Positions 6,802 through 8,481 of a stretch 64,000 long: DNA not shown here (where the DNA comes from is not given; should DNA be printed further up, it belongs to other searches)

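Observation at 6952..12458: Sulfate-activation genes (cysD-cysN) coupled to two membrane-anchored alkaline-phosphatase-superfamily enzymes inside the glycan locus, without an APS kinase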

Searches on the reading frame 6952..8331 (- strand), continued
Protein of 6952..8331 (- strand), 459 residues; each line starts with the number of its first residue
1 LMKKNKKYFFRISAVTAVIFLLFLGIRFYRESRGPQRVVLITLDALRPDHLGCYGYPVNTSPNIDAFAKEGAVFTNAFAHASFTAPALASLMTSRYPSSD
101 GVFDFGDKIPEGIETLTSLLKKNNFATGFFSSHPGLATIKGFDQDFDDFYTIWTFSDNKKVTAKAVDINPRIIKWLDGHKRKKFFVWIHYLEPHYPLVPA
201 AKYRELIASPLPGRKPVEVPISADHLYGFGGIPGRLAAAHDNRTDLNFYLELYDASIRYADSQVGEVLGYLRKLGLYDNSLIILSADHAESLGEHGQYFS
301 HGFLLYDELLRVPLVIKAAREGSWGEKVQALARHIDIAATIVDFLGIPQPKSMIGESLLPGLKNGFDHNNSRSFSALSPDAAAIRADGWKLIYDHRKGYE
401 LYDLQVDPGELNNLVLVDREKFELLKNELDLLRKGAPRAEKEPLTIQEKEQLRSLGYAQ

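Call 25: find_homologous_proteins(query=window:6952-8331:-, max_evalue=0.00001)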
Query window:6952-8331:- (459 aa): 3776 proteins with E <= 0.00001 among 8000 candidates; the best 120 are listed.
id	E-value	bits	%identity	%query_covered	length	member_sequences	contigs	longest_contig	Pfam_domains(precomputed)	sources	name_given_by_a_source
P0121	5.3e-286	967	100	92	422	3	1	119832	PF01663.28,PF16347.11,PF00884.29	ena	-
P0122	2.2e-254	862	90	92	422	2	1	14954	PF01663.28,PF16347.11,PF00884.29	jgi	jgi:arylsulfatase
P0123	3.9e-139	482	50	95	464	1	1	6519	PF01663.28,PF16347.11,PF00884.29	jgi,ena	-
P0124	2.9e-138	480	50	100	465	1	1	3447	PF01663.28,PF16347.11,PF00884.29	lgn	-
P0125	3.3e-138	479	49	96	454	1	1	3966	PF01663.28,PF16347.11,PF00884.29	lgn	-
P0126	8.6e-132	458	46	100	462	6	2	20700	PF01663.28,PF16347.11,PF00884.29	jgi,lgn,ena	-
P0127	2.1e-125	437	47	100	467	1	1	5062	PF02995.23,PF01663.28,PF16347.11,PF00884.29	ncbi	-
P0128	3.3e-124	433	46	100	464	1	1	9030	PF01663.28,PF16347.11,PF00884.29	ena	-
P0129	1.7e-119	418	46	93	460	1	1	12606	PF01663.28,PF16347.11,PF00884.29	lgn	-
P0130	3.2e-112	394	44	100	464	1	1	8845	PF01663.28,PF16347.11,PF00884.29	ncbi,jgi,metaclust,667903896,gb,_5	metaclust:\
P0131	8.5e-111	389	45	93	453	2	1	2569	PF01663.28,PF16347.11,PF00884.29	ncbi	-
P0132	2.3e-110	388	44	96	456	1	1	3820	PF01663.28,PF16347.11,PF00884.29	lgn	-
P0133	5.2e-100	353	42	100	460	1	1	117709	PF01663.28,PF16347.11,PF00884.29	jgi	-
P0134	3.7e-99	351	42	100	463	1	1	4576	PF01663.28,PF16347.11,PF00884.29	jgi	-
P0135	1.3e-96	342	41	100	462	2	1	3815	PF01663.28,PF16347.11,PF00884.29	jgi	-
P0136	9.0e-96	339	40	96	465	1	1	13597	PF01663.28,PF16347.11,PF00884.29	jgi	jgi:arylsulfatase A-like enzyme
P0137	1.4e-95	339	41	98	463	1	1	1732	PF01663.28,PF16347.11,PF00884.29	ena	-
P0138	1.1e-94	336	41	100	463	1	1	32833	PF01663.28,PF16347.11,PF00884.29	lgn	-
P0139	2.1e-94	335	41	100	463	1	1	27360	PF01663.28,PF16347.11,PF00884.29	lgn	-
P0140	8.7e-93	330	40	100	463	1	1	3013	PF01663.28,PF16347.11,PF00884.29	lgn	-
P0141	1.6e-92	329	40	92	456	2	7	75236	PF01663.28,PF16347.11,PF00884.29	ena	-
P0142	8.7e-92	326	40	98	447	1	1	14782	PF01663.28,PF16347.11,PF00884.29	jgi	-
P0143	2.0e-91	325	40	97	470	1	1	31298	PF01663.28,PF16347.11,PF00884.29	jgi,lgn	-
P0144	2.1e-91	325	40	99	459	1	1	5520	PF01663.28,PF16347.11,PF00884.29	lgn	-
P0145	4.6e-91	324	39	99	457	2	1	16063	PF01663.28,PF16347.11,PF00884.29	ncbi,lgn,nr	ncbi:MAG: sulfatase [Candidatus Omnitrophota bacterium]|nr:sulfatase [Candidatus Omnitrophota bacter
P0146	1.5e-90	322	39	97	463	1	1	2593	PF01663.28,PF16347.11,PF00884.29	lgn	-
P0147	2.3e-89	318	40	96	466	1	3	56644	PF01663.28,PF16347.11,PF00884.29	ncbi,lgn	-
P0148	9.1e-89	316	41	92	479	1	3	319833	PF01663.28,PF16347.11,PF00884.29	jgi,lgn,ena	-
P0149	1.2e-86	309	41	100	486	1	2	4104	PF01663.28,PF16347.11,PF00884.29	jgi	jgi:choline-sulfatase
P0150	2.1e-86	309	41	94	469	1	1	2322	PF01663.28,PF16347.11,PF00884.29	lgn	-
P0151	4.9e-86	307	39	97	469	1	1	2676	PF01663.28,PF16347.11,PF00884.29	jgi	-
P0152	5.2e-86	307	41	93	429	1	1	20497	PF01663.28,PF16347.11,PF00884.29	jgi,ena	-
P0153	2.1e-85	305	41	97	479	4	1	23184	PF01663.28,PF16347.11,PF00884.29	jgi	-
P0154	3.2e-85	305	41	98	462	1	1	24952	PF01663.28,PF16347.11,PF00884.29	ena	-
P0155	3.9e-85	304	40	92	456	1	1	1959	PF01663.28,PF16347.11,PF00884.29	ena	-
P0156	2.9e-83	298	39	92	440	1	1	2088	PF01663.28,PF16347.11,PF00884.29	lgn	-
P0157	3.2e-83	298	39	98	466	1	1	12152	PF01663.28,PF16347.11,PF00884.29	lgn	-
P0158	3.2e-83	298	40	96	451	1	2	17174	PF01663.28,PF16347.11,PF00884.29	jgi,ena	-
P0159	3.4e-83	298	39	95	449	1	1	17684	PF01663.28,PF16347.11,PF00884.29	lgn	-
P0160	4.9e-83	297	39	99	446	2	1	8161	PF01663.28,PF16347.11,PF00884.29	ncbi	-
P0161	9.4e-83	297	36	93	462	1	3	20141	PF01663.28,PF16347.11,PF00884.29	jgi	jgi:arylsulfatase A-like enzyme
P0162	1.5e-82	296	40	92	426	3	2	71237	PF01663.28,PF16347.11,PF00884.29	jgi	-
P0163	2.1e-82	295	39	99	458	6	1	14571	PF01663.28,PF16347.11,PF00884.29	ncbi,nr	ncbi:MAG: sulfatase [Candidatus Omnitrophica bacterium]|nr:sulfatase [Candidatus Omnitrophota bacter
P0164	2.3e-82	295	38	92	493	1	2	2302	PF01663.28,PF16347.11,PF00884.29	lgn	-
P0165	2.4e-82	295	40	100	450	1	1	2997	PF01663.28,PF16347.11,PF00884.29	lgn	-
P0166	3.7e-82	295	38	100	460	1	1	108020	PF01663.28,PF16347.11,PF00884.29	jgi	jgi:arylsulfatase A-like enzyme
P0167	8.1e-82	293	39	92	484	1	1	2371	PF01663.28,PF16347.11,PF00884.29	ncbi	-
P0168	1.4e-81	293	40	93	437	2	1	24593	PF01663.28,PF16347.11,PF00884.29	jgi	-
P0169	1.6e-81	292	37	100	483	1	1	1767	PF01663.28,PF16347.11,PF00884.29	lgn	-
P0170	7.5e-81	290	37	100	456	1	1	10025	PF01663.28,PF16347.11,PF00884.29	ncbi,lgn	-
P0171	7.5e-81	290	36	100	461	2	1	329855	PF01663.28,PF16347.11,PF00884.29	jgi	-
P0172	7.8e-81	290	38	99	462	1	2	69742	PF01663.28,PF16347.11,PF00884.29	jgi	jgi:arylsulfatase A-like enzyme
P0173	9.9e-81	290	39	92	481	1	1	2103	PF01663.28,PF16347.11,PF00884.29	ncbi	-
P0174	3.5e-80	288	38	100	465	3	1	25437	PF01663.28,PF16347.11,PF00884.29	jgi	-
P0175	6.8e-80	287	38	100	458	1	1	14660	PF01663.28,PF16347.11,PF00884.29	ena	-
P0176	7.6e-80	287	39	92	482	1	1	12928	PF01663.28,PF16347.11,PF00884.29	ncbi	-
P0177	7.8e-80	287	37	100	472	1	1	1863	PF01663.28,PF16347.11,PF00884.29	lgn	-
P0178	3.3e-79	285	37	92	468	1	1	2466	PF01663.28,PF16347.11,PF00884.29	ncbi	-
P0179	3.5e-79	285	38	92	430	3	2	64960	PF01676.24,PF01663.28,PF16347.11,PF00884.29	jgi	-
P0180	3.5e-79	285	38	97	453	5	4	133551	PF01663.28,PF16347.11,PF00884.29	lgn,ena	-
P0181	5.1e-79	284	35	100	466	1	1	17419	PF01663.28,PF16347.11,PF00884.29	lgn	-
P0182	5.5e-79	284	37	97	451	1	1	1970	PF01663.28,PF16347.11,PF00884.29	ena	-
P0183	2.7e-78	282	39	92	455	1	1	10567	PF01663.28,PF16347.11,PF00884.29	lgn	-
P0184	4.3e-78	281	40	92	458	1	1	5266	PF01663.28,PF16347.11,PF00884.29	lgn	-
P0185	5.6e-77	278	36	98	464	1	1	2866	PF01663.28,PF16347.11,PF00884.29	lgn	-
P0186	7.6e-77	277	37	100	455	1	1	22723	PF01663.28,PF16347.11,PF00884.29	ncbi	-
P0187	2.4e-76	275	37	92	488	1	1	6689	PF01663.28,PF16347.11,PF00884.29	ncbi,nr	ncbi:DUF4976 domain-containing protein [bacterium]|nr:MAG: DUF4976 domain-containing protein [bacter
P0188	4.0e-76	275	38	92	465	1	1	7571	PF01663.28,PF16347.11,PF00884.29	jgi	jgi:choline-sulfatase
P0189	5.0e-76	274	37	100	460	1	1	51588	PF01663.28,PF16347.11,PF00884.29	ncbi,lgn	-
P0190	9.7e-76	273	36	100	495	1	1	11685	PF01663.28,PF16347.11,PF00884.29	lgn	-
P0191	5.0e-75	271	38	95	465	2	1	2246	PF01663.28,PF16347.11,PF00884.29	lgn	-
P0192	6.6e-75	271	39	94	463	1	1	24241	PF01663.28,PF16347.11,PF00884.29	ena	-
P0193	1.6e-74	269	35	100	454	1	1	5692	PF01663.28,PF16347.11,PF00884.29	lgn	-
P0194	3.6e-74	268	37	93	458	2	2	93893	PF01663.28,PF16347.11,PF00884.29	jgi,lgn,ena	-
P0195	6.1e-74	268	38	92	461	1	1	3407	PF01663.28,PF16347.11,PF00884.29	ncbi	-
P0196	8.9e-74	267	35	100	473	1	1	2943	PF01663.28,PF16347.11,PF00884.29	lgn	-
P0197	2.0e-73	266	34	97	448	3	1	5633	PF01663.28,PF16347.11,PF00884.29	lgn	-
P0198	2.5e-73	265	36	95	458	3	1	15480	PF01663.28,PF16347.11,PF00884.29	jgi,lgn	jgi:arylsulfatase A-like enzyme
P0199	6.5e-73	264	38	92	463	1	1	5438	PF01663.28,PF16347.11,PF00884.29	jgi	-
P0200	7.3e-73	264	37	95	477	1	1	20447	PF01663.28,PF16347.11,PF00884.29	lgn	-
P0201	1.8e-72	263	35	97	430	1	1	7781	PF01663.28,PF16347.11,PF00884.29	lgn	-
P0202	3.9e-72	262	36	100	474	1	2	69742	PF01663.28,PF16347.11,PF00884.29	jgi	jgi:arylsulfatase A-like enzyme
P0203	7.6e-72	261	38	93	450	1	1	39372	PF01663.28,PF16347.11,PF00884.29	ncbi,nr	ncbi:MAG: sulfatase [Candidatus Omnitrophica bacterium]|nr:sulfatase [Candidatus Omnitrophota bacter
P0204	2.5e-71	259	37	97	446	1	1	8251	PF01663.28,PF16347.11,PF00884.29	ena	-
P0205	3.8e-71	258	35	94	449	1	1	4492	PF01663.28,PF16347.11,PF00884.29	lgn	-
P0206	4.7e-71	258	36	97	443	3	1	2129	PF01676.24,PF01663.28,PF16347.11,PF00884.29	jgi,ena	-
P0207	1.5e-70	256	36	95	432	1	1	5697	PF01663.28,PF16347.11,PF00884.29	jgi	jgi:choline-sulfatase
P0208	1.7e-70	256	36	98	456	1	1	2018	PF01663.28,PF16347.11,PF00884.29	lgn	-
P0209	2.2e-70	256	37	92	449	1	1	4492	PF01676.24,PF01663.28,PF16347.11,PF00884.29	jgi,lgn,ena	-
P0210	2.3e-70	256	31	98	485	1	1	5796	PF01663.28,PF16347.11,PF00884.29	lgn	-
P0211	4.3e-70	255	37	95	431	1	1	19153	PF01663.28,PF16347.11,PF00884.29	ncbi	-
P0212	8.7e-70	254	36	85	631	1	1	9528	PF01663.28,PF16347.11,PF00884.29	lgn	-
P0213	2.4e-69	252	36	97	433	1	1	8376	PF01663.28,PF16347.11,PF00884.29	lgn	-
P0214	3.9e-69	252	37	100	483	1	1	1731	PF01663.28,PF16347.11,PF00884.29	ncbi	-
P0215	6.4e-69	251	36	93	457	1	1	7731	PF01663.28,PF16347.11,PF00884.29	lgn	-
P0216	6.7e-69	251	35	99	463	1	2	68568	PF01663.28,PF16347.11,PF00884.29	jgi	-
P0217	8.3e-69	251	38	91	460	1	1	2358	PF01663.28,PF16347.11,PF00884.29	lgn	-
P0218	2.1e-68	249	36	100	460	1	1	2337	PF01663.28,PF16347.11,PF00884.29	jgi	jgi:arylsulfatase A-like enzyme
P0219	4.9e-68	248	35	93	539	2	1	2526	PF01663.28,PF16347.11,PF00884.29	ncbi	-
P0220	8.3e-68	247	34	93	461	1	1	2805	PF01663.28,PF16347.11,PF00884.29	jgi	-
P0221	1.1e-67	247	36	98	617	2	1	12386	PF01663.28,PF16347.11,PF00884.29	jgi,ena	-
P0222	1.1e-67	247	36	97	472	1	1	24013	PF01663.28,PF16347.11,PF00884.29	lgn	-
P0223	1.7e-67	246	34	95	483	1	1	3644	PF01663.28,PF16347.11,PF00884.29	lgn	-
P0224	1.8e-67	246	35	96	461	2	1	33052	PF01663.28,PF16347.11,PF00884.29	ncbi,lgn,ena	ncbi:MAG: sulfatase [Candidatus Omnitrophota bacterium]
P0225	2.0e-67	246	35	100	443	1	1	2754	PF01663.28,PF16347.11,PF00884.29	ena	-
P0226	2.7e-67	246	37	93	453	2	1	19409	PF01663.28,PF16347.11,PF00884.29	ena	-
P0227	3.7e-67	245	36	97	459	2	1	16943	PF01663.28,PF16347.11,PF00884.29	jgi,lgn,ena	-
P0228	7.8e-67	244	35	97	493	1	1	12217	PF01663.28,PF16347.11,PF00884.29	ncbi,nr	ncbi:MAG: sulfatase [Candidatus Omnitrophica bacterium]|nr:sulfatase [Candidatus Omnitrophota bacter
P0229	6.0e-66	241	36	93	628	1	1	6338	PF01663.28,PF16347.11,PF00884.29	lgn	-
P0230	8.8e-66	241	36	92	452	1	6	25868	PF01663.28,PF16347.11,PF00884.29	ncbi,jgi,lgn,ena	-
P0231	1.0e-65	240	35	92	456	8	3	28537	PF01663.28,PF16347.11,PF00884.29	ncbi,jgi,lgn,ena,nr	ncbi:hypothetical protein AUJ83_03800 [Candidatus Woesearchaeota archaeon CG1_02_33_12]|nr:MAG: hypo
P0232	1.4e-65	240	37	97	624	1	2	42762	PF01663.28,PF16347.11,PF00884.29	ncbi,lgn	ncbi:MAG: sulfatase [bacterium]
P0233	1.4e-65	240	34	98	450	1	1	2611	PF01663.28,PF16347.11,PF00884.29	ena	-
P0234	2.3e-65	239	35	92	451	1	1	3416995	PF01663.28,PF16347.11,PF00884.29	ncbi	ncbi:MAG: sulfatase, partial [Deltaproteobacteria bacterium]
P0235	4.6e-65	238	35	99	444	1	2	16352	PF01663.28,PF16347.11,PF00884.29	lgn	-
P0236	1.3e-64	237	35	99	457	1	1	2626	PF01663.28,PF16347.11,PF00884.29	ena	-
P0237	1.8e-64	236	35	100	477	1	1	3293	PF01663.28,PF16347.11,PF00884.29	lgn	-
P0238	3.2e-64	235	34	98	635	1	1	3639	PF01663.28,PF16347.11,PF00884.29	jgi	-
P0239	5.3e-64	235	33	92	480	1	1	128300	PF01663.28,PF16347.11,PF00884.29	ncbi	-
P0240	6.2e-64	235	35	92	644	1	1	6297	PF01663.28,PF16347.11,PF00884.29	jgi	jgi:arylsulfatase A-like enzyme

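Call 26: find_encoding_contigs(protein=P0234, flank=10000, max_places=2)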
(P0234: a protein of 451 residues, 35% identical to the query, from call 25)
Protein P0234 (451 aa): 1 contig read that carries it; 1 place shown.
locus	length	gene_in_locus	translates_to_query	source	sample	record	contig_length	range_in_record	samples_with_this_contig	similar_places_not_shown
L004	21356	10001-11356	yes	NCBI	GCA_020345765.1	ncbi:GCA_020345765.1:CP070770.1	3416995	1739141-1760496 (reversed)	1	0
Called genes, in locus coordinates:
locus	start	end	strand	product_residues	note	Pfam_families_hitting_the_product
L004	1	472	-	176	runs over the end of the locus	-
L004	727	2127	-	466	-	PF01946:Thi4 (faint), PF00890:FAD_binding_2 (weak), PF01266:DAO, PF13450:NAD_binding_8 (weak)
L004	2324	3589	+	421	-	PF02321:OEP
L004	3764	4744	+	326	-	PF00364:Biotin_lipoyl (faint), PF25917:BSH_RND (weak), PF25973:BSH_CzcB, PF25990:Beta-barrel_YknX (faint), PF26002:Beta-barrel_AprE (weak), PF25967:RND-MFP_C (weak)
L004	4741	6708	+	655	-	PF00005:ABC_tran, PF02463:SMC_N (faint), PF13304:AAA_21 (faint), PF12704:MacB_PCD, PF02687:FtsX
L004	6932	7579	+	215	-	PF02607:B12-binding_2, PF02310:B12-binding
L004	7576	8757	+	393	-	PF01208:URO-D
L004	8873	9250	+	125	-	PF06803:DUF1232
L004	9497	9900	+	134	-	PF13205:Big_5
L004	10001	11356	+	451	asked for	PF00884:Sulfatase, PF01663:Phosphodiest (faint), PF16347:SGSH_C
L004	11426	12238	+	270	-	PF00535:Glycos_transf_2, PF10111:Glyco_tranf_2_2 (weak), PF13641:Glyco_tranf_2_3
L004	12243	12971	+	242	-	PF08241:Methyltransf_11 (weak)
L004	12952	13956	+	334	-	PF20706:GT4-conflict, PF00534:Glycos_transf_1, PF13692:Glyco_trans_1_4, PF13524:Glyco_trans_1_2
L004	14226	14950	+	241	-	PF02366:PMT, PF13231:PMT_2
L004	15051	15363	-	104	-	PF01592:NifU_N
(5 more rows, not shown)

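Call 27: find_encoding_contigs(protein=P0171, flank=10000, max_places=2)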
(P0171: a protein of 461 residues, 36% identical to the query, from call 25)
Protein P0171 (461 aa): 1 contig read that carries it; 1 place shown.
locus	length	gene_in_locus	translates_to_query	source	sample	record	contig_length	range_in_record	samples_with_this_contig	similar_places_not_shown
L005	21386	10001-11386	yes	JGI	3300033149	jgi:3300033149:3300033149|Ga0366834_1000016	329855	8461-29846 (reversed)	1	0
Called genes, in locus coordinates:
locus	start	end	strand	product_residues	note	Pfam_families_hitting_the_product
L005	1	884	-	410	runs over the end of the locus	PF01943:Polysacc_synt, PF13440:Polysacc_synt_3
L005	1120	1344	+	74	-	-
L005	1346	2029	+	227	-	PF00814:TsaD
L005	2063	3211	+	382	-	PF01168:Ala_racemase_N, PF00842:Ala_racemase_C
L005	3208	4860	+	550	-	PF00920:ILVD_EDD_N, PF24877:ILV_EDD_C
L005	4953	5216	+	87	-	PF02604:PhdYeFM_antitox (weak)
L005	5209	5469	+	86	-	PF05016:ParE_toxin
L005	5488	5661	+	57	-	-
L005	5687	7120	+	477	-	PF02518:HATPase_c (weak), PF13589:HATPase_c_3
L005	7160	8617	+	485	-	PF01139:RtcB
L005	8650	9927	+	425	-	PF02403:Seryl_tRNA_N, PF00587:tRNA-synt_2b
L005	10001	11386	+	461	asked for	PF00884:Sulfatase, PF01663:Phosphodiest, PF16347:SGSH_C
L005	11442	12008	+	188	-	-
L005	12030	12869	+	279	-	PF02310:B12-binding, PF04055:Radical_SAM (weak)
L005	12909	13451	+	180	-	PF04055:Radical_SAM (weak)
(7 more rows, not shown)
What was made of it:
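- The sulfatase-like family also occurs alone in glycan loci (calls 26, 27).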

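Call 84: predict_structure(alignment_id=A5)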
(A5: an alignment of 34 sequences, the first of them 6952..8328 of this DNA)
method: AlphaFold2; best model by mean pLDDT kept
length: 458 residues; sequences in the alignment: 34
mean_pLDDT: 87.9   pTM: 0.86
mean pLDDT of the five models: 87.9, 87.6, 86.8, 84.9, 83.2
residues with pLDDT >= 90: 320; 70-90: 88; 50-70: 33; < 50: 17
segments of 3 or more residues with pLDDT < 50: 153-162, 436-440
pLDDT, mean of each block of 10 residues (from residue 1): 76 95 85 88 94 90 95 95 96 94 93 95 97 91 93 44 68 97 96 77 68 86 91 92 92 92 97 94 96 91 93 86 77 96 94 89 65 93 94 96 95 97 95 57 78 72
secondary structure, 60 per line:
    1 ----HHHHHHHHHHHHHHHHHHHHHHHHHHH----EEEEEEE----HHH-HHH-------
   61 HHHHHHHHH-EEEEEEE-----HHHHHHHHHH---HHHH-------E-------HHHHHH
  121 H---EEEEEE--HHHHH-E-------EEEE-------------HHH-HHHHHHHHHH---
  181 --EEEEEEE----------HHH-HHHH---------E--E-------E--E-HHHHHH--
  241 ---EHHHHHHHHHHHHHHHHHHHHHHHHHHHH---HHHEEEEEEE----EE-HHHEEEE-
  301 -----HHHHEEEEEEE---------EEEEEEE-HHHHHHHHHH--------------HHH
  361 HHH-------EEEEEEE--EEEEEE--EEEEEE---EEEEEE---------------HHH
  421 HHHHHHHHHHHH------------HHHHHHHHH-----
elements in order: H5-31 E36-42 H61-69 E71-77 H83-92 H96-99 H115-121 E125-130 H133-137 E147-150 H168-177 E183-189 H204-207 H233-238 H245-272 E279-285 E296-299 H306-309 E310-316 E326-332 H334-343 H358-363 E371-377 E380-385 E388-393 E397-402 H418-432 H445-453
